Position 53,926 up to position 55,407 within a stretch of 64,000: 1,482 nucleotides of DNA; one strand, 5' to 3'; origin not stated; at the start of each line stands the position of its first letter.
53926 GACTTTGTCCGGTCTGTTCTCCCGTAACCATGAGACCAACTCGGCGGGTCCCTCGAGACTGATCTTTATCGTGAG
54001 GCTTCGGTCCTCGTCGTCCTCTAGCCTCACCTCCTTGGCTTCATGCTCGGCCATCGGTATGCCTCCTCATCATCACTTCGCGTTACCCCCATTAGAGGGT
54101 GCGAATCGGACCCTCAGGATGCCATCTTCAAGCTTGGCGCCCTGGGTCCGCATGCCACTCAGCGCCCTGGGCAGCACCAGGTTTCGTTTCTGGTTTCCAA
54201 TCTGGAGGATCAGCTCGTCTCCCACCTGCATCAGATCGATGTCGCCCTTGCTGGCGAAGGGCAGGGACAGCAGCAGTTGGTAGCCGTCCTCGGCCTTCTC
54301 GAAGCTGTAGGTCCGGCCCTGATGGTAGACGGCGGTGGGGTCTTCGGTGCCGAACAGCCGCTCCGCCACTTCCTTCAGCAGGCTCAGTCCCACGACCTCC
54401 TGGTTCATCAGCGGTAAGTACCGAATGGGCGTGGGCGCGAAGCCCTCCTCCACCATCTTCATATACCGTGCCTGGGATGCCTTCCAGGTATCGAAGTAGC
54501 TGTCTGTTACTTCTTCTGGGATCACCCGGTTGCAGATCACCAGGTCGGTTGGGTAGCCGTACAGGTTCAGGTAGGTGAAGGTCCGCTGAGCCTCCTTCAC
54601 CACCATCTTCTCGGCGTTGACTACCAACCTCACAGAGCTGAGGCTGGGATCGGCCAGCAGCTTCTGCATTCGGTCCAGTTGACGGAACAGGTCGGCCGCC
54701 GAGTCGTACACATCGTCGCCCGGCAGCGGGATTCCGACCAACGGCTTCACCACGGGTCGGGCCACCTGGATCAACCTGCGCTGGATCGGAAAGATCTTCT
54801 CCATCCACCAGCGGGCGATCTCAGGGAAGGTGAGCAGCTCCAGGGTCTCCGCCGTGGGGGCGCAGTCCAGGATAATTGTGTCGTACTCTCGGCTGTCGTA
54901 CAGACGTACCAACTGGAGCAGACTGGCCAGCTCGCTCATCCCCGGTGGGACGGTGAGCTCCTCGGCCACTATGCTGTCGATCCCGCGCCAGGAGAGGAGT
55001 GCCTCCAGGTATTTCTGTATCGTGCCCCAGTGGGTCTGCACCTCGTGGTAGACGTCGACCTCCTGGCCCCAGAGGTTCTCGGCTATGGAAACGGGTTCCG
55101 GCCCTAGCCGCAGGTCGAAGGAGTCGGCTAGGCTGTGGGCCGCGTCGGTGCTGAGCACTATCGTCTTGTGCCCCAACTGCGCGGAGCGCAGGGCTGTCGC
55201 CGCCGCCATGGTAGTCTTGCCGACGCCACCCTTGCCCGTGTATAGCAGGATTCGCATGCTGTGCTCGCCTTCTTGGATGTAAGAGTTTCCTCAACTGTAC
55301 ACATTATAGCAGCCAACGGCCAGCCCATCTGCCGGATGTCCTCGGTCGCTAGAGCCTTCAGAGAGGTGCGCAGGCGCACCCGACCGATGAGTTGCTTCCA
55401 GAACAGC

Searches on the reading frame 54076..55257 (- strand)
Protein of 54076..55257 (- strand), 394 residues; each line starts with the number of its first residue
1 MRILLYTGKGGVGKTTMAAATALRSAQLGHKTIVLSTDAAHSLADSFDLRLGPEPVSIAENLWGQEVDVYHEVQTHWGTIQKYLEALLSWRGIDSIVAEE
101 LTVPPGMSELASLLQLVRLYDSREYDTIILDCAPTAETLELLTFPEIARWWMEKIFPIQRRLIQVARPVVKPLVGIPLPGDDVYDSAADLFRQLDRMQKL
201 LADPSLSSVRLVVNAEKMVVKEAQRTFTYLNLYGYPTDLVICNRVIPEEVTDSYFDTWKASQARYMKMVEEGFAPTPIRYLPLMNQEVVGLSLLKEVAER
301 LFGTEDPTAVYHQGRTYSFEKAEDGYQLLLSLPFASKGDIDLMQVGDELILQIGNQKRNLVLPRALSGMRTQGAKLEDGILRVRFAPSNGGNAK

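Call 31: search_protein_families(library=pfam, proteins=[window:54076-55257:-], max_evalue=0.001)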
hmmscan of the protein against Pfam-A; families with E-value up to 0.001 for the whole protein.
window:54076-55257:- (394 aa): 5 families
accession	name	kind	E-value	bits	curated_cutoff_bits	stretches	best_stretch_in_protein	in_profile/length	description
PF02374.21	ArsA_ATPase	-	2.3e-91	306.6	24.3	1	1-302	1-304/305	Anion-transporting ATPase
PF17886.7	ArsA_HSP20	-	1.9e-23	82.2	22.5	1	323-385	1-63/63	HSP20-like domain found in ArsA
PF13614.12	AAA_31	-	2.9e-08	34.3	27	1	3-139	4-132/177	AAA domain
PF01656.29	CbiA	-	7.5e-06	26.4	25.4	1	5-208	3-54/125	CobQ/CobB/MinD/ParA nucleotide binding domain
PF10609.15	ParA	-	0.00018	21.5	27.1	1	3-39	6-42/246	NUBPL iron-transfer P-loop NTPase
